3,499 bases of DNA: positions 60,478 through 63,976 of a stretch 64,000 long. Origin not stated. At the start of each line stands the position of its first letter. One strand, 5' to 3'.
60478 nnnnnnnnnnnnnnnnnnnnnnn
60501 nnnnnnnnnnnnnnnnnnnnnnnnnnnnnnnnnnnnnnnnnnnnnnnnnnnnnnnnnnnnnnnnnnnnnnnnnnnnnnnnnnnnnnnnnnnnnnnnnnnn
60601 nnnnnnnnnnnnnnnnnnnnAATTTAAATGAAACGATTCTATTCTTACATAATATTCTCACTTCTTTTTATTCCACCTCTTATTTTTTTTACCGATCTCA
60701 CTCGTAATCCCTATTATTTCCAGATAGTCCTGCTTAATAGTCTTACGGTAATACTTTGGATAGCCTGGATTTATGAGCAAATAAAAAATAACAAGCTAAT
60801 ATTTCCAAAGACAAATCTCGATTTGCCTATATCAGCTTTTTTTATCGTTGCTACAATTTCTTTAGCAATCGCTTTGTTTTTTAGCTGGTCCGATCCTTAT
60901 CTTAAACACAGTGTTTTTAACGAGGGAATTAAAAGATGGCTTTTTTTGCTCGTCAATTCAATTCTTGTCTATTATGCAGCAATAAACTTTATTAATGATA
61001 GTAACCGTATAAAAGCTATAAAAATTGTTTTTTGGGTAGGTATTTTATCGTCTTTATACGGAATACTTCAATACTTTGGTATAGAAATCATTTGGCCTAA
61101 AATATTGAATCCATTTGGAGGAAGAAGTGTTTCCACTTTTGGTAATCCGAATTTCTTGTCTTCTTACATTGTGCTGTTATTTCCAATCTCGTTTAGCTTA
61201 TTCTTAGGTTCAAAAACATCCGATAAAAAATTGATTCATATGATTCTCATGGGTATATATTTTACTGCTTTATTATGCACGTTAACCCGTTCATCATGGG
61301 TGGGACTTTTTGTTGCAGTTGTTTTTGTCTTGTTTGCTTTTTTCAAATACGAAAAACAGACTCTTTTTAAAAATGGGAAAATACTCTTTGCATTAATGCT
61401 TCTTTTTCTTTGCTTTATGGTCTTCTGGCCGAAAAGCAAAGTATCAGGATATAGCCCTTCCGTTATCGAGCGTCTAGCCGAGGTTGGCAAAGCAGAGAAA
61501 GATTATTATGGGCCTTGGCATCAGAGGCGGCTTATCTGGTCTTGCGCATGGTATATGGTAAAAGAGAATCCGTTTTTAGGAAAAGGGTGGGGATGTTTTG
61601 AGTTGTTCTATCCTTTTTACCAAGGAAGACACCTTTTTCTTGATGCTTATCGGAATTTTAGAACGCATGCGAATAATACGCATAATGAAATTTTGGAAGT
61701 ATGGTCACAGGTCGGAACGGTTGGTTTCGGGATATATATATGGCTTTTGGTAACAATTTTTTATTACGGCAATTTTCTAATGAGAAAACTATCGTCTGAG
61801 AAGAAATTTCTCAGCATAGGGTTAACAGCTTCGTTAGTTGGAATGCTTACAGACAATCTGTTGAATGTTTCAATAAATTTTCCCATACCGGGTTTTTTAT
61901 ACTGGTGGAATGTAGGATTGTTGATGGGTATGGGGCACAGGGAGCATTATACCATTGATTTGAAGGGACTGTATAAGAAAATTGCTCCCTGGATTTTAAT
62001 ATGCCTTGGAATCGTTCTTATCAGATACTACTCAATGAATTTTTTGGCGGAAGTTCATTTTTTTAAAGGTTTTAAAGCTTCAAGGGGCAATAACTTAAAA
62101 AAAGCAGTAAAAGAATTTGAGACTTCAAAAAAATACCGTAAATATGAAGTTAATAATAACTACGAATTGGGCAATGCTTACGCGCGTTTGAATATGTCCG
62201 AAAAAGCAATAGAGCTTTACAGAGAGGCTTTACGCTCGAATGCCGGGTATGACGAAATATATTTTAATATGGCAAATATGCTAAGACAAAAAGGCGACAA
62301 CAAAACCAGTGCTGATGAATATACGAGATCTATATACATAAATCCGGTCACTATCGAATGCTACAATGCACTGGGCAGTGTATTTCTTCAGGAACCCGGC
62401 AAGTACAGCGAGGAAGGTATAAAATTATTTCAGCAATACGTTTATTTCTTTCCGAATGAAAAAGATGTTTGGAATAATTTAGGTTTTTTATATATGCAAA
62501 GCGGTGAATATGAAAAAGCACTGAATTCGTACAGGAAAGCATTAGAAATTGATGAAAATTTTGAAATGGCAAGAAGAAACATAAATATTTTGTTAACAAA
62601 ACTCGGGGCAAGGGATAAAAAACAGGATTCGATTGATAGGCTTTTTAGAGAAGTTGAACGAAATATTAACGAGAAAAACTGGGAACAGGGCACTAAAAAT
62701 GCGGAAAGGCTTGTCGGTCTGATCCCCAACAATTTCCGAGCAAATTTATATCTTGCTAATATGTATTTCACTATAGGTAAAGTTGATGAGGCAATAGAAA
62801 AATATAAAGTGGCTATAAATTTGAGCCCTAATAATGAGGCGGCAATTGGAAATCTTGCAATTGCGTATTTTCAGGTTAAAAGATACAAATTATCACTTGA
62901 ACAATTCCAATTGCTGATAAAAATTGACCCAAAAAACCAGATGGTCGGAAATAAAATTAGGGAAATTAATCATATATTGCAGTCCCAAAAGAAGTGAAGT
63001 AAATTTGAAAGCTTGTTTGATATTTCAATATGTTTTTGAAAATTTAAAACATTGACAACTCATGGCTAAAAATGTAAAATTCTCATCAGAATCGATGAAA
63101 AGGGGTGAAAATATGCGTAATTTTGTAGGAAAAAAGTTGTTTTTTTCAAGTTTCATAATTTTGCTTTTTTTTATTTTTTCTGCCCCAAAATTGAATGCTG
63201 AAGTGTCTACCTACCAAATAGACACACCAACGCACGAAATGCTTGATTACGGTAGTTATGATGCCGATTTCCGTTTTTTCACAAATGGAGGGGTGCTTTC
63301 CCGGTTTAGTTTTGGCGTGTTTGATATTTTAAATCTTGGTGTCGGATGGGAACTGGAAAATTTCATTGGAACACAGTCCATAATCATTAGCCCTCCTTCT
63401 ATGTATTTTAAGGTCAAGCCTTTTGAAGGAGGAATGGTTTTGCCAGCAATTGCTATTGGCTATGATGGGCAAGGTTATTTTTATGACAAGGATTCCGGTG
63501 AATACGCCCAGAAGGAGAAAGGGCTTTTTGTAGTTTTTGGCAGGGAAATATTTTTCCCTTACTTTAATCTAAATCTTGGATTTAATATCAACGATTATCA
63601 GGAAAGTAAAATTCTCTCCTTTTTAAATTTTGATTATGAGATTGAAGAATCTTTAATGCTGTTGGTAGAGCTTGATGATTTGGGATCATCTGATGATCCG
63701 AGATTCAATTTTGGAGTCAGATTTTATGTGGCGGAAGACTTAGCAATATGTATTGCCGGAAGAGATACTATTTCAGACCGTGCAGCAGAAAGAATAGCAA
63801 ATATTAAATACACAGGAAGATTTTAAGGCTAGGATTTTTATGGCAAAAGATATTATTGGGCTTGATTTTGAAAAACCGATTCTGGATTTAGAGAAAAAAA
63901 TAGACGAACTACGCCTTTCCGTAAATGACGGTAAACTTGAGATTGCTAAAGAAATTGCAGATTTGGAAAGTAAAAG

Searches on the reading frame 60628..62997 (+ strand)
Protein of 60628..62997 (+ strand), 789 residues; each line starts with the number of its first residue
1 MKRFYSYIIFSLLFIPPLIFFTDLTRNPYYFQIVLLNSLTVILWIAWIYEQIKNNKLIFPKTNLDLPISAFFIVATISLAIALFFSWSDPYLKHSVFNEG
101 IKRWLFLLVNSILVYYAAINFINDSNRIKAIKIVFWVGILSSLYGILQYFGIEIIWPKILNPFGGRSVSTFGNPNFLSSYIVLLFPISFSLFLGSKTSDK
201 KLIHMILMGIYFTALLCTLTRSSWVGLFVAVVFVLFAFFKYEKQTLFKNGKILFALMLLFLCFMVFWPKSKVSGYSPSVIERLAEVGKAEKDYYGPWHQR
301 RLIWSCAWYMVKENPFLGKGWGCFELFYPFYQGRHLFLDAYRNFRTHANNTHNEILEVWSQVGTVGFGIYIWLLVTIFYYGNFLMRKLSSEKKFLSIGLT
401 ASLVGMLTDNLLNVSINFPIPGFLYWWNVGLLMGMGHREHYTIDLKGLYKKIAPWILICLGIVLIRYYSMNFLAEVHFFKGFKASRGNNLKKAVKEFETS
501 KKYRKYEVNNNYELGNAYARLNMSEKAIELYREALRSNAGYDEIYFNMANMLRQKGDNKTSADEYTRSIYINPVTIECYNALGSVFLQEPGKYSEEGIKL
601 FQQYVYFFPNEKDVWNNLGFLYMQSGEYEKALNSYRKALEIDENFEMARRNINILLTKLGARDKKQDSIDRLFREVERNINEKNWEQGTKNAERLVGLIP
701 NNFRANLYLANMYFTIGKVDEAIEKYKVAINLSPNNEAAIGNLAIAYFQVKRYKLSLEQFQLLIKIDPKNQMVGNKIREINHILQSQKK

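Call 12: search_protein_families(library=pfam, proteins=[window:60628-62997:+], max_evalue=0.00001)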
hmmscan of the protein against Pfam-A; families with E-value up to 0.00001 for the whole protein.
window:60628-62997:+ (789 aa): 18 families
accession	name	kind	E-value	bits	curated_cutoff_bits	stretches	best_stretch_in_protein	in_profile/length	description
PF07719.23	TPR_2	-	8.7e-31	103.9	27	1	613-644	2-33/34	Tetratricopeptide repeat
PF00515.34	TPR_1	-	1.6e-27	94.6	27.8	1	613-645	2-34/34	Tetratricopeptide repeat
PF13414.12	TPR_11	-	1.9e-25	88.7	26.8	2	711-749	2-40/42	TPR repeat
PF13181.12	TPR_8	-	2.1e-21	74.6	25.7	1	614-644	3-33/34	Tetratricopeptide repeat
PF04932.20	Wzy_C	-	1.1e-17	64.7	31.7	1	208-371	3-149/149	O-Antigen ligase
PF13424.12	TPR_12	-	8e-17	61.6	30.1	0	614-645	5-36/77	Tetratricopeptide repeat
PF13432.12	TPR_16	-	2e-15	57.4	32.7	0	512-569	1-58/65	Tetratricopeptide repeat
PF13431.12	TPR_17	-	2.1e-15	56.1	24.4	0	600-632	1-33/34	Tetratricopeptide repeat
PF13428.12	TPR_14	-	3.1e-15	55.6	23.5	0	512-550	5-43/44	Tetratricopeptide repeat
PF14559.12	TPR_19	-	1.7e-14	54.3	25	0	717-770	5-58/68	Tetratricopeptide repeat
PF13176.12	TPR_7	-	1.2e-13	50.4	27.9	0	615-644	2-31/36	Tetratricopeptide repeat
PF23914.1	TPR_CcmH_CycH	-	1.6e-08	35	42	0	609-736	47-154/158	Cytochrome c-type biogenesis protein H TPR domain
PF24575.1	TPR_Slam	-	2.5e-08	34.7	35.2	0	523-563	62-102/104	Surface lipoprotein assembly modifier, N-terminal TPR repeats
PF13371.12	TPR_9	-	7.6e-08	32.7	35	0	600-644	17-61/73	Tetratricopeptide repeat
PF13174.12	TPR_6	-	4.4e-07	30.6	26.3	0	705-735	2-32/33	Tetratricopeptide repeat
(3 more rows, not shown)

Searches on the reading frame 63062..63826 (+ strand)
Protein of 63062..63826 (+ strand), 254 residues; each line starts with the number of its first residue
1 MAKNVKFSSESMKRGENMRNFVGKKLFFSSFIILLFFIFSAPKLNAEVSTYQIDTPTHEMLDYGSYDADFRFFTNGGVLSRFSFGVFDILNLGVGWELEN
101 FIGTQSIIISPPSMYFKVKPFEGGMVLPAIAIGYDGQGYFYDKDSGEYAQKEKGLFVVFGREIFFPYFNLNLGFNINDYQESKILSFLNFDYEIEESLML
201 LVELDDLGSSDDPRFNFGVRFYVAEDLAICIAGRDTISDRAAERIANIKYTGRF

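Call 12: search_protein_families(library=pfam, proteins=[window:63062-63826:+], max_evalue=0.00001)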
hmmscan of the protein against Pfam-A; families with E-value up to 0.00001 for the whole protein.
window:63062-63826:+ (254 aa): 0 families

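Call 31: search_protein_families(library=pfam, proteins=[window:63062-63826:+], max_evalue=1)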
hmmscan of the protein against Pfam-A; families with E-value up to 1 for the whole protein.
window:63062-63826:+ (254 aa): 2 families
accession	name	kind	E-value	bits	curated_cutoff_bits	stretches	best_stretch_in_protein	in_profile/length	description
PF03086.20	DUF240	-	0.021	14.6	25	1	159-228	89-157/237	Domain of unknown function (DUF240)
PF19127.6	Choline_bind_3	-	0.055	13.9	27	1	123-149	18-43/47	Choline-binding repeat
